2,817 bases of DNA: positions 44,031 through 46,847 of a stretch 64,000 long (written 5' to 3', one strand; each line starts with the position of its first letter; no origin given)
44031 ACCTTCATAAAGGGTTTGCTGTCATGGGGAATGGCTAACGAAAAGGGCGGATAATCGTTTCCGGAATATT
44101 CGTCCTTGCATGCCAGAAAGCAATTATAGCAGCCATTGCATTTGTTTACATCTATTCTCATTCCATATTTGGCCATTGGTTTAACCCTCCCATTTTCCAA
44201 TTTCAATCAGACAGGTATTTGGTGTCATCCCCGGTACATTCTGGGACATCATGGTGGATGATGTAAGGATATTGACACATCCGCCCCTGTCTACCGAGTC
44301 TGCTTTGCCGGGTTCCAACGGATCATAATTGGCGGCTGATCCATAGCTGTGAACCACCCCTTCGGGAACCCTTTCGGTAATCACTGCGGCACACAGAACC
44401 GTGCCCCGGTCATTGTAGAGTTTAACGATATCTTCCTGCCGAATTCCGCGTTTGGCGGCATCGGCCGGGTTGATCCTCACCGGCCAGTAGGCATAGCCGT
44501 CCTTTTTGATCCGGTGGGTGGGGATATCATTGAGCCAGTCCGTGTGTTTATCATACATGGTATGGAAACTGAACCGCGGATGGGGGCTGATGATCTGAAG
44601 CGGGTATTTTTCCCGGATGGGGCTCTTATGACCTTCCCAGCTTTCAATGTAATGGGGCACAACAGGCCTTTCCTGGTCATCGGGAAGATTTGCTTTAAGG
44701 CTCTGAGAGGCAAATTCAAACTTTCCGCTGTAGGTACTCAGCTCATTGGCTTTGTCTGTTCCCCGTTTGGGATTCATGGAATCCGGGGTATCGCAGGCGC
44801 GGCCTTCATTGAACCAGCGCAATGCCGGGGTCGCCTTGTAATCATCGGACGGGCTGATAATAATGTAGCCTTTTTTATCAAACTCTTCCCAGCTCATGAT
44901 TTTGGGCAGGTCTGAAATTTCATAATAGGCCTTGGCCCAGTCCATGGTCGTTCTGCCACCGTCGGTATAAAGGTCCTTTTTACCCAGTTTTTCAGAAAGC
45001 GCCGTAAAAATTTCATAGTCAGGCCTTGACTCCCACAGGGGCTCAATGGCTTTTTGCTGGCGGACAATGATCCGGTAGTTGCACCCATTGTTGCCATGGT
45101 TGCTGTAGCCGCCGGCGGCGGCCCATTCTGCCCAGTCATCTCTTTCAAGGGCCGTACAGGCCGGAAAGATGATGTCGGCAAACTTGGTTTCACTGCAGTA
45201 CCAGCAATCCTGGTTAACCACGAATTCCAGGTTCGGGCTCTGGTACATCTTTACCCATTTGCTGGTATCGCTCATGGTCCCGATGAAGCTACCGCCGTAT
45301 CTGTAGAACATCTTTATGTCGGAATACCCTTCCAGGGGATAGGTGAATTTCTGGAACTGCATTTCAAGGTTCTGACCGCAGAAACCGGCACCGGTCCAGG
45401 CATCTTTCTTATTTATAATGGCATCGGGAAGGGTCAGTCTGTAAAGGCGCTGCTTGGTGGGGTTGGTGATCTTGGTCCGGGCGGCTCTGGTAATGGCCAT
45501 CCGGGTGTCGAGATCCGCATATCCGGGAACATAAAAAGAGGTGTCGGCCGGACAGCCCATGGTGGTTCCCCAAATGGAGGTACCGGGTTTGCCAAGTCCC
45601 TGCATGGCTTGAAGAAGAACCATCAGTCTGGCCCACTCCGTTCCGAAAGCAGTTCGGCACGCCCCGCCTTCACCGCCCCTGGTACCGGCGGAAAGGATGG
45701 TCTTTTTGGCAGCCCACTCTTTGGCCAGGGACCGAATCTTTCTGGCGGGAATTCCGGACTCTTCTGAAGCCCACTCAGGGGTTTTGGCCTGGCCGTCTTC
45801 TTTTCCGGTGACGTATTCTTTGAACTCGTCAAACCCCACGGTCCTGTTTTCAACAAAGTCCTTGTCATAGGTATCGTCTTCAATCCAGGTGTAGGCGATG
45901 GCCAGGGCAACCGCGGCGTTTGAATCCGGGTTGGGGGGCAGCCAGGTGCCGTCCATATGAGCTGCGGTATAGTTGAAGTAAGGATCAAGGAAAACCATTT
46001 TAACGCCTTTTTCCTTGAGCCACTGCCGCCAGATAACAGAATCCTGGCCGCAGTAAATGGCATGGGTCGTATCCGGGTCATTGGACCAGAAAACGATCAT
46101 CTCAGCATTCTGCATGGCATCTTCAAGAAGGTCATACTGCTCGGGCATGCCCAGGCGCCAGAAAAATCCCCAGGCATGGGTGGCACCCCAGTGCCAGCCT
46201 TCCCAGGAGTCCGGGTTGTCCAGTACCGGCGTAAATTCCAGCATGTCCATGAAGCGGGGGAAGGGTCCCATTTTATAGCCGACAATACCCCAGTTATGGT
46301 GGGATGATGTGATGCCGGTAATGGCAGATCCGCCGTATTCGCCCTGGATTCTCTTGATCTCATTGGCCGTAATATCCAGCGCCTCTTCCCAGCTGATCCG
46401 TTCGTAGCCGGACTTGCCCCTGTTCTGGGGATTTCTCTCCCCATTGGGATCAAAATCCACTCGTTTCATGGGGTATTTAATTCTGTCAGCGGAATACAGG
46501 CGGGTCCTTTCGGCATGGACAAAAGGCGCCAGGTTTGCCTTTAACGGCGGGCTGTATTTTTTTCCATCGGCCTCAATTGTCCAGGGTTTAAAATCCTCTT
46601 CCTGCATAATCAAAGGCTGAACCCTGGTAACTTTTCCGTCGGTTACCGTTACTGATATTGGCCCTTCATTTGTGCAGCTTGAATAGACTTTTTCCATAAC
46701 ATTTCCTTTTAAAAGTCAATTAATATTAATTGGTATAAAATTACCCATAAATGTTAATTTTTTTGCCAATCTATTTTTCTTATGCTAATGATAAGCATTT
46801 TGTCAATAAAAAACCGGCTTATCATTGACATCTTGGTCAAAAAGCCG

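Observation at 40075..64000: Array of four intact plus one decayed pyrogallol-transhydroxylase-like Mo enzyme gene pairs with dedicated uptake and regulators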

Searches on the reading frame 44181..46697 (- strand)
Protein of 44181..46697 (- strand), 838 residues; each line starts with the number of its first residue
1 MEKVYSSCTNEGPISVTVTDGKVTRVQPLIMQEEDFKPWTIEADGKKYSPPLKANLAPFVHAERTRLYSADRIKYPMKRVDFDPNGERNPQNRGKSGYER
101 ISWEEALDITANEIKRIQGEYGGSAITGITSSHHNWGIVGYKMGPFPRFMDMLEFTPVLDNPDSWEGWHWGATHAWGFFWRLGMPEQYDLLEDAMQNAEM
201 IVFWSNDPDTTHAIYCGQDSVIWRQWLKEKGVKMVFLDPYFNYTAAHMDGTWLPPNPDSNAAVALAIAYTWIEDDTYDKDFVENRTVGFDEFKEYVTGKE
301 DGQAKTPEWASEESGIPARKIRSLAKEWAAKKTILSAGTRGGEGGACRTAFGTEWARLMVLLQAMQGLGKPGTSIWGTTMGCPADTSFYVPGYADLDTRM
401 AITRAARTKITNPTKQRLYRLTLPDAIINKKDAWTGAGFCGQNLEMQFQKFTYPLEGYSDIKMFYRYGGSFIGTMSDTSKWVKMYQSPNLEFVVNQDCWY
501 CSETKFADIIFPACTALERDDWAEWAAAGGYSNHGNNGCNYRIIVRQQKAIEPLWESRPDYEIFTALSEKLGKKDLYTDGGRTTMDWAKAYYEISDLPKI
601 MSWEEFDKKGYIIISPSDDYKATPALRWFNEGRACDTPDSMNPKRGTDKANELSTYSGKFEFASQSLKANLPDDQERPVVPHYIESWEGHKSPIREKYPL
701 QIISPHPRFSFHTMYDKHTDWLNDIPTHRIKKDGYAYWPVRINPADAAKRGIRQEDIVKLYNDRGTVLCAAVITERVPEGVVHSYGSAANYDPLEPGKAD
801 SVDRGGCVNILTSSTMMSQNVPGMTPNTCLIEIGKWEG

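Call 5: search_protein_families(library=ncbifam, proteins=[window:44181-46697:-])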
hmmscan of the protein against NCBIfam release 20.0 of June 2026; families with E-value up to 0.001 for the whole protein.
window:44181-46697:- (838 aa): 21 families
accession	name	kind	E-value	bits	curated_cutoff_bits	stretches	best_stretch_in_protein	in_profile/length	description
TIGR00509.1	bisC_fam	subfamily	4.1e-109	365.9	1017.55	1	58-838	30-756/772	molybdopterin guanine dinucleotide-containing S/N-oxide reductase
TIGR02166.1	dmsA_ynfE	subfamily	1.8e-94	317.4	777.7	1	8-833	53-791/794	DMSO/selenate family reductase complex A subunit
NF011682.0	PRK15102.1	equivalog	2.2e-88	297.3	909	1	61-838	82-812/829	trimethylamine-N-oxide reductase TorA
TIGR02164.1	torA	equivalog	7.9e-82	275.7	1465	1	64-838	81-808/824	trimethylamine-N-oxide reductase TorA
NF011566.1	PRK14990.1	exception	7.6e-67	226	1600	2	460-815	474-794/814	dimethylsulfoxide reductase subunit A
NF041885.1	selenate_YnfE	exception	7.3e-59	199.4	1675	1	64-835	100-804/805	selenate/tellurate reductase subunit YnfE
NF041884.1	selenate_YnfF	exception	4.2e-57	193.6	1650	1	64-833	97-795/798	selenate/tellurate reductase subunit YnfF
TIGR01591.1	Fdh-alpha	equivalog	9.6e-44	149.5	666.25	3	68-333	49-279/672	formate dehydrogenase subunit alpha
NF012032.0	PRK15488.1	equivalog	3.8e-42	144.2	694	2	227-785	223-713/759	thiosulfate reductase PhsA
TIGR03479.1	DMSO_red_II_alp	subfamily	1.4e-38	132.6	984.75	3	65-286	113-307/913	molybdopterin-dependent oxidoreductase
NF041714.1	arsenate_red_ArrA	equivalog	8.1e-18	63.9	1600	1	54-575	87-571/848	arsenate respiratory reductase molybdopterin-containing subunit ArrA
TIGR01580.1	narG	equivalog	1.5e-17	62.6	1084.15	2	684-814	1071-1191/1235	nitrate reductase subunit alpha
NF047855.1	AssmNtatRedNasC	equivalog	6.1e-17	61.1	1100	1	89-344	80-315/708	assimilatory nitrate reductase catalytic subunit NasC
NF041783.2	mnquin_red_QrcB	equivalog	4.5e-16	58.2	440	1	228-350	235-346/695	menaquinone reductase molybdopterin-binding-like subunit QrcB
NF042978.1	EthbenzDh_ebdA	equivalog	3.7e-14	51.5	2000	1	65-286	135-329/977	ethylbenzene dehydrogenase subunit alpha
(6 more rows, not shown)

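Call 6: search_protein_families(library=pfam, proteins=[window:44181-46697:-])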
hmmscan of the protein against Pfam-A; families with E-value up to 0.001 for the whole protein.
window:44181-46697:- (838 aa): 3 families
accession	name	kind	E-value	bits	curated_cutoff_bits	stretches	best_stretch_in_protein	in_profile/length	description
PF00384.28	Molybdopterin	-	2.8e-29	102.7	24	1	72-570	1-353/353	Molybdopterin oxidoreductase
PF01568.27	Molydop_binding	-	6.2e-17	62.1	26.8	1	700-815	1-96/110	Molydopterin dinucleotide binding domain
PF21423.2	AhtL-like_1st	-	2.3e-15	56.4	27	1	12-65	1-54/55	Pyrogallol hydroxytransferase large subunit-like, domain 1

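Call 19: find_homologous_proteins(query=window:44181-46697:-, max_evalue=1e-20)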
Query window:44181-46697:- (838 aa): 5817 proteins with E <= 1e-20 among 8000 candidates; the best 120 are listed.
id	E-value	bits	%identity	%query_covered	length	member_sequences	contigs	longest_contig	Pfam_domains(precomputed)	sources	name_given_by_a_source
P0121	0.0e+0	2018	100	100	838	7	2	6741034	PF21423.3,PF00384.28,PF01568.28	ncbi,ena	-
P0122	0.0e+0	1734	84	100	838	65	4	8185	PF21423.3,PF00384.28,PF01568.28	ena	-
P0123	0.0e+0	1651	79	100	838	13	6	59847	PF21423.3,PF00384.28,PF01568.28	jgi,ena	jgi:molybdopterin guanine dinucleotide-containing S/N-oxide reductase-like protein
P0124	0.0e+0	1651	79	100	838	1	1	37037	PF21423.3,PF00384.28,PF01568.28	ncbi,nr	ncbi:MAG: molybdopterin-dependent oxidoreductase [Deltaproteobacteria bacterium]|nr:molybdopterin-de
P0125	0.0e+0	1647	79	100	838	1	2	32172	PF21423.3,PF00384.28,PF01568.28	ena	-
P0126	0.0e+0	1647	79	100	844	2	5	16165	PF21423.3,PF00384.28,PF01568.28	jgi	jgi:molybdopterin guanine dinucleotide-containing S/N-oxide reductase-like protein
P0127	0.0e+0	1634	78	100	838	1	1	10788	PF21423.3,PF00384.28,PF01568.28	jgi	jgi:molybdopterin guanine dinucleotide-containing S/N-oxide reductase-like protein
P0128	0.0e+0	1628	78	100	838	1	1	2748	PF21423.3,PF00384.28,PF01568.28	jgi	-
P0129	0.0e+0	1550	75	100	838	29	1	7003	PF21423.3,PF00384.28,PF01568.28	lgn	-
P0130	0.0e+0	1544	75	100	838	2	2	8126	PF21423.3,PF00384.28,PF01568.28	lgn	-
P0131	0.0e+0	1532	74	100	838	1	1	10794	PF21423.3,PF00384.28,PF01568.28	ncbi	-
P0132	0.0e+0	1530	73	100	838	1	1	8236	PF21423.3,PF00384.28,PF01568.28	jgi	jgi:trimethylamine-N-oxide reductase (cytochrome c)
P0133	0.0e+0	1518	73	100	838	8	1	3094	PF21423.3,PF00384.28,PF01568.28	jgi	jgi:molybdopterin guanine dinucleotide-containing S/N-oxide reductase-like protein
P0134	0.0e+0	1510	73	100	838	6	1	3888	PF21423.3,PF00384.28,PF01568.28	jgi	jgi:molybdopterin guanine dinucleotide-containing S/N-oxide reductase-like protein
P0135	0.0e+0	1508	73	100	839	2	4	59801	PF21423.3,PF00384.28,PF01568.28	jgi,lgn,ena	-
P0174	0.0e+0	1438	68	100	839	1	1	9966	PF21423.3,PF00384.28,PF01568.28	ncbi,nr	ncbi:MAG: hypothetical protein A2W26_08370 [Acidobacteria bacterium RBG_16_64_8]|nr:MAG: hypothetica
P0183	0.0e+0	1435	69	100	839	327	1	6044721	PF21423.3,PF00384.28,PF01568.28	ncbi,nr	ncbi:MAG: molybdopterin-dependent oxidoreductase [Desulfobacter sp.]|nr:MAG: molybdopterin-dependent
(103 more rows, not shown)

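Call 45: find_encoding_contigs(protein=P0183, flank=10000, max_places=2)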
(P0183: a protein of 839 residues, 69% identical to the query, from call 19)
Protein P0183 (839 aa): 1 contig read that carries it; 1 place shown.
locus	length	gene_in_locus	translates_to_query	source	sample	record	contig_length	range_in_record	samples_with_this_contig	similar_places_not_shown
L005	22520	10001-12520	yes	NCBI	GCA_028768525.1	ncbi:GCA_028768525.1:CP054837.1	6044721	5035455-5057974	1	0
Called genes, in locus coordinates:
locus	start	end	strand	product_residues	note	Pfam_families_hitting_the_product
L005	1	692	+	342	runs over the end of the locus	PF00994:MoCF_biosynth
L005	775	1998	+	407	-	PF03453:MoeA_N, PF00994:MoCF_biosynth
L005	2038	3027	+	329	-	PF04055:Radical_SAM, PF06463:Mob_synth_C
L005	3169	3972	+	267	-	PF04199:Cyclase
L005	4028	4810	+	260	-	PF04199:Cyclase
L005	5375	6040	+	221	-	PF00392:GntR, PF07729:FCD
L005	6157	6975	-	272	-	PF12797:Fer4_2 (faint), PF12837:Fer4_6 (faint), PF12838:Fer4_7 (faint), PF13247:Fer4_11, PF14697:Fer4_21 (weak), PF00037:Fer4, PF13237:Fer4_10 (weak), PF13620:CarboxypepD_reg, +1 more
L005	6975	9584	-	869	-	PF21423:AhtL-like_1st (weak), PF00384:Molybdopterin, PF01568:Molydop_binding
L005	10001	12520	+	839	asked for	PF21423:AhtL-like_1st, PF00384:Molybdopterin, PF01568:Molydop_binding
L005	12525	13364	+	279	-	PF12838:Fer4_7 (faint), PF13247:Fer4_11, PF13620:CarboxypepD_reg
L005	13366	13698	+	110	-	PF07883:Cupin_2 (weak)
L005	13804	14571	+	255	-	PF00106:adh_short, PF01370:Epimerase (weak), PF03435:Sacchrp_dh_NADP (weak), PF08659:KR, PF13561:adh_short_C2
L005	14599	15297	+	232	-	PF13549:ATP-grasp_5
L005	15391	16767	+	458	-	PF02629:CoA_binding, PF13380:CoA_binding_2, PF19045:Ligase_CoA_2 (faint), PF13607:Succ_CoA_lig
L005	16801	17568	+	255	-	PF00378:ECH_1, PF16113:ECH_2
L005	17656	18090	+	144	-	PF01796:OB_ChsH2_C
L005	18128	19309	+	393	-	PF00108:Thiolase_N, PF22691:Thiolase_C_1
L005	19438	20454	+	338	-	PF03480:DctP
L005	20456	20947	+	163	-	PF04290:DctQ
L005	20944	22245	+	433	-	PF06808:DctM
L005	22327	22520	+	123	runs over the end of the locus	-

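Call 46: find_encoding_contigs(protein=P0174, flank=10000, max_places=2)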
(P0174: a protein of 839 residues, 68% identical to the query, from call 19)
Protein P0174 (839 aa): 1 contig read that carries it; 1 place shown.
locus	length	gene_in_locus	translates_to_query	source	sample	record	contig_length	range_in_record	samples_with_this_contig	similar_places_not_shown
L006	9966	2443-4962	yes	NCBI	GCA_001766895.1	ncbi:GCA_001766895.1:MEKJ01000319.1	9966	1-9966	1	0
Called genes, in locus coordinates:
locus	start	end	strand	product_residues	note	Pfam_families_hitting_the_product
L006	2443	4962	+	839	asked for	PF21423:AhtL-like_1st, PF00384:Molybdopterin, PF01568:Molydop_binding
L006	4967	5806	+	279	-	PF12838:Fer4_7 (faint), PF13187:Fer4_9 (faint), PF13247:Fer4_11, PF13620:CarboxypepD_reg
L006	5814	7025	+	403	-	PF00108:Thiolase_N, PF00109:ketoacyl-synt, PF02803:Thiolase_C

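Call 48: search_protein_families(library=ncbifam, max_evalue=1e-10, proteins=[L005:13804-14571:+, L005:3169-3972:+, L005:4028-4810:+])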
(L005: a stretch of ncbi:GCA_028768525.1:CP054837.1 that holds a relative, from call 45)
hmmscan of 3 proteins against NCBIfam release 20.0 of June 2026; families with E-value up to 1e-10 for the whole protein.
L005:13804-14571:+ (255 aa): 222 families (the best 25 are shown)
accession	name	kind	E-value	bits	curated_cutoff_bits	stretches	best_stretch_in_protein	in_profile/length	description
NF005559.1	PRK07231.1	subfamily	6.7e-72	242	215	1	7-253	2-248/249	glucose 1-dehydrogenase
NF006070.0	PRK08213.1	subfamily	1.1e-69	234.8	279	1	2-254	5-258/259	gluconate 5-dehydrogenase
NF004791.0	PRK06138.1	equivalog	1.9e-68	230.5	312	1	6-255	2-252/252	SDR family oxidoreductase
NF052558.1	MBtsdlDhBudC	equivalog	3.5e-67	226.6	270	1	8-254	2-243/250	meso-2,3-butanediol dehydrogenase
NF004818.0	PRK06172.1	equivalog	2.2e-64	217.2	336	1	6-255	4-253/253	SDR family oxidoreductase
NF004198.0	PRK05653.1-3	equivalog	8.1e-64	215.4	296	1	7-252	5-246/248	3-oxoacyl-ACP reductase FabG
NF005309.0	PRK06841.1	subfamily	5.1e-63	212.9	286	1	4-254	10-254/255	GolD/DthD family dehydrogenase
NF005446.0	PRK07035.1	equivalog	8.4e-63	212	373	1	2-253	4-254/255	SDR family oxidoreductase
NF006493.1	PRK08936.1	subfamily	1e-62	211.8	420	1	6-253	4-251/261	glucose-1-dehydrogenase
NF005711.0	PRK07523.1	subfamily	2.1e-62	211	413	1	2-254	3-253/255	SDR family oxidoreductase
NF004774.0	PRK06114.1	equivalog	2.4e-59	200.8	360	1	2-253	9-260/262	SDR family oxidoreductase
TIGR01830.1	3oxo_ACP_reduc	equivalog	5.2e-59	199.9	297.75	1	12-252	1-238/239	3-oxoacyl-[acyl-carrier-protein] reductase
NF006693.0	PRK09242.1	equivalog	5.2e-59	199.5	328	1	3-254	4-255/258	SDR family oxidoreductase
NF005873.0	PRK07814.1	equivalog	8.4e-59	199.1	346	1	3-254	4-253/263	SDR family oxidoreductase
NF009468.0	PRK12826.1-4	equivalog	2e-58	198.1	318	1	6-252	4-247/256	SDR family oxidoreductase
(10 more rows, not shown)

L005:3169-3972:+ (267 aa): 1 family
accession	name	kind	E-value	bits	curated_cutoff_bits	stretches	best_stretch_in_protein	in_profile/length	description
TIGR03035.1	trp_arylform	equivalog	4e-15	56.3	223.05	1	15-170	4-154/206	arylformamidase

L005:4028-4810:+ (260 aa): 0 families

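Call 51: find_related_loci(query=A1, collection=genome_contigs, flank=10000)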
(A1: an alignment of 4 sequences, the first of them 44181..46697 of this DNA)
Query A1 (838 aa) in genome_contigs; peptide patterns used: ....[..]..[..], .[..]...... (x = any residue, [..] = any of these).
598 stretches matched a pattern (row limit reached: there are more); 592 encode a relative of the query (tblastn E <= 1e-3); the best 80 are kept; 80 distinct loci.
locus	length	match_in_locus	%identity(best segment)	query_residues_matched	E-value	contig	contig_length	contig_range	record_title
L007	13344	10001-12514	84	1-838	0e+0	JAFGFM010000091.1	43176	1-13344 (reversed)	MAG: Deltaproteobacteria bacterium isolate Zod_Metabat.1317 k87_3889873, whole genome shotgun sequence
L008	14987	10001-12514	79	1-838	0e+0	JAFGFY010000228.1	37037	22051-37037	MAG: Deltaproteobacteria bacterium isolate Zod_Metabat.1351 k87_7753267, whole genome shotgun sequence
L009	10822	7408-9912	75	2-837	0e+0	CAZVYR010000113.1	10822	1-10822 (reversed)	MAG TPA_asm: uncultured Leptospirales bacterium isolate binchicken_co129_857 genome assembly, contig: NODE_19303_length_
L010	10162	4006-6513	71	2-838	0e+0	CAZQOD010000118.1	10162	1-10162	MAG TPA_asm: uncultured Desulfopila sp. isolate binchicken_co67_251 genome assembly, contig: NODE_7287_length_10162_cov_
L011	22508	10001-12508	71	2-838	0e+0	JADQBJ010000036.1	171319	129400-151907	MAG: Desulfobulbaceae bacterium isolate Soudan_16 NODE_59_length_171319_cov_244.504373, whole genome shotgun sequence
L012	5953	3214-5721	70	2-838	0e+0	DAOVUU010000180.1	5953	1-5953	MAG TPA_asm: Desulfobulbaceae bacterium isolate CSMAG_1687 CSMAG_1687_k141_1983252_length_5953_cov_17.4448, whole genome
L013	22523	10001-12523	69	2-838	0e+0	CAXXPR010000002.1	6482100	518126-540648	MAG: Desulfatiglandales bacterium isolate a8f5a47d-4dac-4919-b032-e1fff6f47f18 genome assembly, contig: contig_2, whole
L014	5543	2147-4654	69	2-838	0e+0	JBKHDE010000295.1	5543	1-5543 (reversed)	MAG: Desulfococcaceae bacterium isolate D1M03_4 NODE_8262_length_5543_cov_7.400692, whole genome shotgun sequence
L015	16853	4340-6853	69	2-837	0e+0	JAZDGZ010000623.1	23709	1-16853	MAG: Pseudomonadota bacterium isolate MEGAHIT-group-0.292 k141_566485, whole genome shotgun sequence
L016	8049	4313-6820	68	2-838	0e+0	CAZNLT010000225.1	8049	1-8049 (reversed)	MAG TPA_asm: uncultured Desulfobacterales bacterium isolate binchicken_co8_349 genome assembly, contig: NODE_17585_lengt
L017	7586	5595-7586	88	1-664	0e+0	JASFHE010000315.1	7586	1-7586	MAG: Desulfobacteraceae bacterium isolate D0608M12metaG_Bin_560 D0608M12metaG_FD_scaffold_848_c1, whole genome shotgun s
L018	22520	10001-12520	68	2-838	0e+0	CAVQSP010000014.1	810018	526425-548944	MAG: uncultured Thermoleophilia bacterium isolate MFD00032.bin.2.192 genome assembly, contig: contig_47980, whole genome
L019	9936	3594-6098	68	2-838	0e+0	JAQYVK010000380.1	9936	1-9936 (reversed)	MAG: Desulfatiglandales bacterium isolate SG_15_bin78 SG_15_bin.78.orig_15_c_000000494514, whole genome shotgun sequence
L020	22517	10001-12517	68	2-838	0e+0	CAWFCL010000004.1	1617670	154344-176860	MAG: uncultured Actinomycetes bacterium isolate MFD04716.bin.2.190 genome assembly, contig: contig_15962, whole genome s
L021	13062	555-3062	67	2-838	0e+0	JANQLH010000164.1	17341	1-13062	MAG: SAR324 cluster bacterium isolate PL25a_bin.53 k99_3091504, whole genome shotgun sequence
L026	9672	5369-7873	64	5-838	0e+0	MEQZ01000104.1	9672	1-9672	MAG: Betaproteobacteria bacterium RIFCSPLOWO2_02_FULL_65_20 rifcsplowo2_02_scaffold_22408, whole genome shotgun sequence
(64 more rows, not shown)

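Call 64: search_protein_representatives(alignment_id=A1)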
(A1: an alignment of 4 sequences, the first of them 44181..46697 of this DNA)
Query: 4 sequences, 859 profile positions. Proteins with E-value up to 0.001 (for the whole library): 11964; up to 1e-10: 5689; up to 1e-30: 1566. The best 150 are listed.
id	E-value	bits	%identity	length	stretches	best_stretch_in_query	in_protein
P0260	0.0e+00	1158.9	-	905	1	5-856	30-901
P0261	0.0e+00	1078.0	-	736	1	4-705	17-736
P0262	0.0e+00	1051.2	-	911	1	5-857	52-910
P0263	0.0e+00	1020.6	-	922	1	5-857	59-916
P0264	1.9e-290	982.3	-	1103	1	19-843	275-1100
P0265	1.1e-287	973.2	-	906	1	7-857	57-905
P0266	6.6e-281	950.8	-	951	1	24-857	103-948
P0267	2.0e-273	926.0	-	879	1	23-858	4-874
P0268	7.5e-271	917.5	-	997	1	9-858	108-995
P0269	2.4e-270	915.8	-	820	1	13-827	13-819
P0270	8.0e-267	904.2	-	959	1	13-858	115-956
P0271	4.0e-263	891.9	-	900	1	16-828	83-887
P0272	8.1e-255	864.4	-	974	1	9-849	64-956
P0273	4.2e-249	845.5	-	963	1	24-858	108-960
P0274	2.2e-248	843.2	-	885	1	16-827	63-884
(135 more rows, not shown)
